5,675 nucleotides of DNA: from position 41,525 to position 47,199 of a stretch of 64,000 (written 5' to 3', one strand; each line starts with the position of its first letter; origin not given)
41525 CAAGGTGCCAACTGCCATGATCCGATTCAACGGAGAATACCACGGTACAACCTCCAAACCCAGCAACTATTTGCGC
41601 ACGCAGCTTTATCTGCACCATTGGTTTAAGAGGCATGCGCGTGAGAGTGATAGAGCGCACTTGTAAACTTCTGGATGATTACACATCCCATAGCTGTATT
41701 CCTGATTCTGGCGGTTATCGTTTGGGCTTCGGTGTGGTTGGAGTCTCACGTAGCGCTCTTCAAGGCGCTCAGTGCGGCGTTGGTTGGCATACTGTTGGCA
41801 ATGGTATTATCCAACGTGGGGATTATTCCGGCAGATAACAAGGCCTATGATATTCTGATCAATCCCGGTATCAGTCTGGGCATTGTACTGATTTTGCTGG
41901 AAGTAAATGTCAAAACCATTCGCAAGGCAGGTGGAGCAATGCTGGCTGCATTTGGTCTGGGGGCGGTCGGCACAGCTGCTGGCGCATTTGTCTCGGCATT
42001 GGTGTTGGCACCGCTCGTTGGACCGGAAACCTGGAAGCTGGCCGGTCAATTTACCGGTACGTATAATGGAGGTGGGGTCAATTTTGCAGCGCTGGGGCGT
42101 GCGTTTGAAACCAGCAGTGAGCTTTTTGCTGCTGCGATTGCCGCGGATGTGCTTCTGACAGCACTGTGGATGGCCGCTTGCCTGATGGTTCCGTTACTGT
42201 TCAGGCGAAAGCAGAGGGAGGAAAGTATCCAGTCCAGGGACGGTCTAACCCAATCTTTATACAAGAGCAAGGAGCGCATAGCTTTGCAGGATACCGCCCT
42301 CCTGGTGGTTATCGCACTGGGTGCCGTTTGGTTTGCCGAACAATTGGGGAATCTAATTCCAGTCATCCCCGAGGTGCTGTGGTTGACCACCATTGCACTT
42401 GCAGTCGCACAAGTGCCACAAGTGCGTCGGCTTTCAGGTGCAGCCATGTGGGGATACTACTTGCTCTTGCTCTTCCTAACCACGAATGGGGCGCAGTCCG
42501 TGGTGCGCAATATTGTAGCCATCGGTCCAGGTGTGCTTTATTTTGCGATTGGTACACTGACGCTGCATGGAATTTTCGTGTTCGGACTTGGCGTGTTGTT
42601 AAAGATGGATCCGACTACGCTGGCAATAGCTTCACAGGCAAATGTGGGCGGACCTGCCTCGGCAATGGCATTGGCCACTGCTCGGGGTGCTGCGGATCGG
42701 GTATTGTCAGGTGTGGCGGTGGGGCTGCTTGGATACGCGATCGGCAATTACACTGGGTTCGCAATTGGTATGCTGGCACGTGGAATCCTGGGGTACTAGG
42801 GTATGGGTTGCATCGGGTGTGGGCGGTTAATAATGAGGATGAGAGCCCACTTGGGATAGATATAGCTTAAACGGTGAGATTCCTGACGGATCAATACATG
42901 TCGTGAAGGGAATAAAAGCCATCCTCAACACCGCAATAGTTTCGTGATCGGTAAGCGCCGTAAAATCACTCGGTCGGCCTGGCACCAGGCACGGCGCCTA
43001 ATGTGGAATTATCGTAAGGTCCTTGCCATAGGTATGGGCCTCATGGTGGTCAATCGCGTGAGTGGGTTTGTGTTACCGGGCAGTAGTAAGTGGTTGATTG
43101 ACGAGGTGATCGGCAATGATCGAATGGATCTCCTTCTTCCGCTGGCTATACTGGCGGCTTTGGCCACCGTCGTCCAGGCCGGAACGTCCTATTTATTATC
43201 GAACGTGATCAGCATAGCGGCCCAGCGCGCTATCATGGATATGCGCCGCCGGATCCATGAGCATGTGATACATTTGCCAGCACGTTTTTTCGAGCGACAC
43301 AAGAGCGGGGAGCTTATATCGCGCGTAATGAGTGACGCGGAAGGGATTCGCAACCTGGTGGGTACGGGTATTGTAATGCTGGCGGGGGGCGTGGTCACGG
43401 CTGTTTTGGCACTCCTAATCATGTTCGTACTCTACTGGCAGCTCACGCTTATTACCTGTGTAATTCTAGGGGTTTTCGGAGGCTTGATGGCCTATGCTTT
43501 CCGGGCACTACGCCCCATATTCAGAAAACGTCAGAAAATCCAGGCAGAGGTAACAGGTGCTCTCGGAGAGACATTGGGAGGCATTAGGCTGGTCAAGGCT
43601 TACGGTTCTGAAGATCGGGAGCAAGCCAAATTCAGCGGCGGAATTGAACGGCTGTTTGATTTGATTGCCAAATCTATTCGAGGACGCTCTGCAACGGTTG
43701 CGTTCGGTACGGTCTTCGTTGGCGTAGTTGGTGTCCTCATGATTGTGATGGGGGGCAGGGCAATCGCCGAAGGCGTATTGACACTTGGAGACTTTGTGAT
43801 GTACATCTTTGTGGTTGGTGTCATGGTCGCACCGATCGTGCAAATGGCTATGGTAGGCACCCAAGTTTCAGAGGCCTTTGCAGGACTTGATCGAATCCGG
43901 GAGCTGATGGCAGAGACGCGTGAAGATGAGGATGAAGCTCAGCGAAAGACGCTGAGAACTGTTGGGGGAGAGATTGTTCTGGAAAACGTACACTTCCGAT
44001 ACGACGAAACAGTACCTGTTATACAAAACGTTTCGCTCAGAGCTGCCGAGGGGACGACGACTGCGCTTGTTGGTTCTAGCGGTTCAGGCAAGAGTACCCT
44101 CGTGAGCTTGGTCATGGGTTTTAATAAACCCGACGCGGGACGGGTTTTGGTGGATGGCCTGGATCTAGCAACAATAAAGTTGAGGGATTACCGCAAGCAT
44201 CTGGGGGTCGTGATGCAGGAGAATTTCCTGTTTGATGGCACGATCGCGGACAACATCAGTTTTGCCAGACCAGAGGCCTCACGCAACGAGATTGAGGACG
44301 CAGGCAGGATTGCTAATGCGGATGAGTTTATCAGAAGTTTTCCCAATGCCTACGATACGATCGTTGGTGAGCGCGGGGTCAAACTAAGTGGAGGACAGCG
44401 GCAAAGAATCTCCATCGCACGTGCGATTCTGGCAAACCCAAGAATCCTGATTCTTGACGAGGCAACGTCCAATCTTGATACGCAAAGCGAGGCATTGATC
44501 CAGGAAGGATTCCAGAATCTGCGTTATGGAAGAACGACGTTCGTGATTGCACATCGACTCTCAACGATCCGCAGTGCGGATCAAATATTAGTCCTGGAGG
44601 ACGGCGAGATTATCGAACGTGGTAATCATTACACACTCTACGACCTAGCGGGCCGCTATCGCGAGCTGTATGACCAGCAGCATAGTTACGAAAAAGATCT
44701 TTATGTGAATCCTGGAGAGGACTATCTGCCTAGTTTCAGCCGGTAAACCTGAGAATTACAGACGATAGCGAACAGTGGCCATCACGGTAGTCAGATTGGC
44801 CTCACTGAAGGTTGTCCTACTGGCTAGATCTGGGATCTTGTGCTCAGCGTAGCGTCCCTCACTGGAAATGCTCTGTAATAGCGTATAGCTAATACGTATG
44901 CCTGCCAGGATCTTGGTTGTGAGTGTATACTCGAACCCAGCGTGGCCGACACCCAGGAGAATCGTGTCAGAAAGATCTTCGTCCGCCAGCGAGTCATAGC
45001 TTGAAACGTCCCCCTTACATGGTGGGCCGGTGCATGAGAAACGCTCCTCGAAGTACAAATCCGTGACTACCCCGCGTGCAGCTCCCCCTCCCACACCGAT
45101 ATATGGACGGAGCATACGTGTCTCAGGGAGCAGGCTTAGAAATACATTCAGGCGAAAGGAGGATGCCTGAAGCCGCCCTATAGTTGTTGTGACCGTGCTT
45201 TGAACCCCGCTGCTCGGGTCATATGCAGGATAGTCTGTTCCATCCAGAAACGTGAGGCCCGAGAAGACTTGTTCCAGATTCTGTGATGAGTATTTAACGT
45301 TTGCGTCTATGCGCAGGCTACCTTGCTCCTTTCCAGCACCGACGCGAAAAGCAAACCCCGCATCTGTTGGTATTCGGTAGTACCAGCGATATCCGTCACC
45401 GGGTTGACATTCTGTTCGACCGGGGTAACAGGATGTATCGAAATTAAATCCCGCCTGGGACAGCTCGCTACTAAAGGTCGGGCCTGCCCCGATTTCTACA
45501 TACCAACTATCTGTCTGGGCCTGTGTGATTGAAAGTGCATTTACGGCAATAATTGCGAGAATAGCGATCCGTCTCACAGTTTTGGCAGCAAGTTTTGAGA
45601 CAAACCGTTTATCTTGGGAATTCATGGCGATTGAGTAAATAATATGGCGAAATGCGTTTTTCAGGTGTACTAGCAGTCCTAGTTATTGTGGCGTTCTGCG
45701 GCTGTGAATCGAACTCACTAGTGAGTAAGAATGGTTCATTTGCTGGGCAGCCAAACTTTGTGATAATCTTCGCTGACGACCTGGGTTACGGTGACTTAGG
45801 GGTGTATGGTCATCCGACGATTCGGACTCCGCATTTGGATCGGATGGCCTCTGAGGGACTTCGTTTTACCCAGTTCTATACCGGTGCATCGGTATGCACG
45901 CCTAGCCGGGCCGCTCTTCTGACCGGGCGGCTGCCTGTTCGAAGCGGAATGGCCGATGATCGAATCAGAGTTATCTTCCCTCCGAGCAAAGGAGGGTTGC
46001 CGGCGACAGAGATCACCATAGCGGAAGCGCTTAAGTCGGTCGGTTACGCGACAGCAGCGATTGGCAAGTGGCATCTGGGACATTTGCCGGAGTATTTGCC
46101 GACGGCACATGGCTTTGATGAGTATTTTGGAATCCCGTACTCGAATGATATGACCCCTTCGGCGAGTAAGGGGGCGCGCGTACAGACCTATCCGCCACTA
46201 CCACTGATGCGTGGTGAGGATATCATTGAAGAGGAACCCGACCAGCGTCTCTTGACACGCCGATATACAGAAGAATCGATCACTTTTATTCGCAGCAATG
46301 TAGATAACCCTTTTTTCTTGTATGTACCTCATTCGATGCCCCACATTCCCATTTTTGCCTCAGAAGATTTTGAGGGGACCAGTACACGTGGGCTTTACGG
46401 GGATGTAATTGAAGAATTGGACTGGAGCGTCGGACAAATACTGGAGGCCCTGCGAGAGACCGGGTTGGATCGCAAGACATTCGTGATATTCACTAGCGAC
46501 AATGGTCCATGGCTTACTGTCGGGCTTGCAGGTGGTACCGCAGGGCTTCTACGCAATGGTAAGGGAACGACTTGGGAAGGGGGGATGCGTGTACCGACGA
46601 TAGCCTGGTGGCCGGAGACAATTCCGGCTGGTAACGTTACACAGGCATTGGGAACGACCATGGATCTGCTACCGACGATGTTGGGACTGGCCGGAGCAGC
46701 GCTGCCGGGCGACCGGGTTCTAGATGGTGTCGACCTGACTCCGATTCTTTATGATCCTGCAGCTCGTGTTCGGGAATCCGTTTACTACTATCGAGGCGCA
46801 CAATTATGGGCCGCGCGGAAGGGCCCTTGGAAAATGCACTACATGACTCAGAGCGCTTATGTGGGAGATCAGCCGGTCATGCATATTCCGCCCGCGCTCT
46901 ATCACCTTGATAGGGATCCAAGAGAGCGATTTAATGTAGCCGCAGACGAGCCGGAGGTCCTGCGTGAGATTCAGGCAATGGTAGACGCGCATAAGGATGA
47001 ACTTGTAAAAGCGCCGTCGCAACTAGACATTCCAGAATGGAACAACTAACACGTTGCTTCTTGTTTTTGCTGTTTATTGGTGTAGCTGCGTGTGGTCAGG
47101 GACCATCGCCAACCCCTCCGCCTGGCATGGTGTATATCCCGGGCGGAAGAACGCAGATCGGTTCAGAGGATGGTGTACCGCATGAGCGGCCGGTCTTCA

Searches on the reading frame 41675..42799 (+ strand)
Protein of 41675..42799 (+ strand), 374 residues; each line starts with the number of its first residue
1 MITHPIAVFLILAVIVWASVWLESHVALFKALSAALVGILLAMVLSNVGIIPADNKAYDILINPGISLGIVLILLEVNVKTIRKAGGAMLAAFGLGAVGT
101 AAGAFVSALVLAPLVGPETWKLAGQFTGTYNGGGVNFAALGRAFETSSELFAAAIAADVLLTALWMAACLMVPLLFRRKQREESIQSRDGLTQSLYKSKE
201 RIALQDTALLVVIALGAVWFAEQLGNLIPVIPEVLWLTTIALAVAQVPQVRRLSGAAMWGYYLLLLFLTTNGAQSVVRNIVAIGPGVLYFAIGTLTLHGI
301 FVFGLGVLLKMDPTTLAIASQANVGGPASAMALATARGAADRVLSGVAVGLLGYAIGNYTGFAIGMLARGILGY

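Call 73: search_protein_families(library=pfam, proteins=[window:41675-42799:+], max_evalue=0.00001)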
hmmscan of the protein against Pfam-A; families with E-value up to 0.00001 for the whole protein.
window:41675-42799:+ (374 aa): 1 family
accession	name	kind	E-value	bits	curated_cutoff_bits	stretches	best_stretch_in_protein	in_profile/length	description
PF05684.17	DUF819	-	7.9e-59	200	27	1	12-367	3-375/379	Protein of unknown function (DUF819)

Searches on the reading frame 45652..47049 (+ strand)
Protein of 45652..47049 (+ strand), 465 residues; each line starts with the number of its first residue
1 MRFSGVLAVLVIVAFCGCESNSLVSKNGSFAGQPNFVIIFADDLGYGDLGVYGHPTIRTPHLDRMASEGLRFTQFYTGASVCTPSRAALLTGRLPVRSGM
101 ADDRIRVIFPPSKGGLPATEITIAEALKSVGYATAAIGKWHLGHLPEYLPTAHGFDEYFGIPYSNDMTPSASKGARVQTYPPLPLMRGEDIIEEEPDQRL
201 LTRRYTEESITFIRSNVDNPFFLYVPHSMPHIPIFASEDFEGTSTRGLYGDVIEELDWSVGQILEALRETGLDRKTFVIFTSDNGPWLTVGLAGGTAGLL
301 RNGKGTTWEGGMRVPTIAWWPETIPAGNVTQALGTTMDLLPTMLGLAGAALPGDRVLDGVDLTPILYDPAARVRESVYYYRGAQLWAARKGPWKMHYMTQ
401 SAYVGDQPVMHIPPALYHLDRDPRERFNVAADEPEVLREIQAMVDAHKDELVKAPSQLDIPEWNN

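Call 73: search_protein_families(library=pfam, proteins=[window:45652-47049:+], max_evalue=0.00001)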
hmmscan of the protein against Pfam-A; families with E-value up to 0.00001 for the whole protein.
window:45652-47049:+ (465 aa): 4 families
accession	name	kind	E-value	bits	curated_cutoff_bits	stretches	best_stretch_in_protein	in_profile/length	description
PF00884.28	Sulfatase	-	1.3e-67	228.7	25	1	34-349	1-301/301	Sulfatase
PF14707.11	Sulfatase_C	-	6.2e-20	72.5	30.9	1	374-459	3-104/127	C-terminal region of aryl-sulfatase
PF16347.10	SGSH_C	-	8e-08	33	29.3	1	307-433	11-135/154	N-sulphoglucosamine sulphohydrolase, C-terminal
PF01663.27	Phosphodiest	-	1.1e-06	28.9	23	0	58-285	19-220/342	Type I phosphodiesterase / nucleotide pyrophosphatase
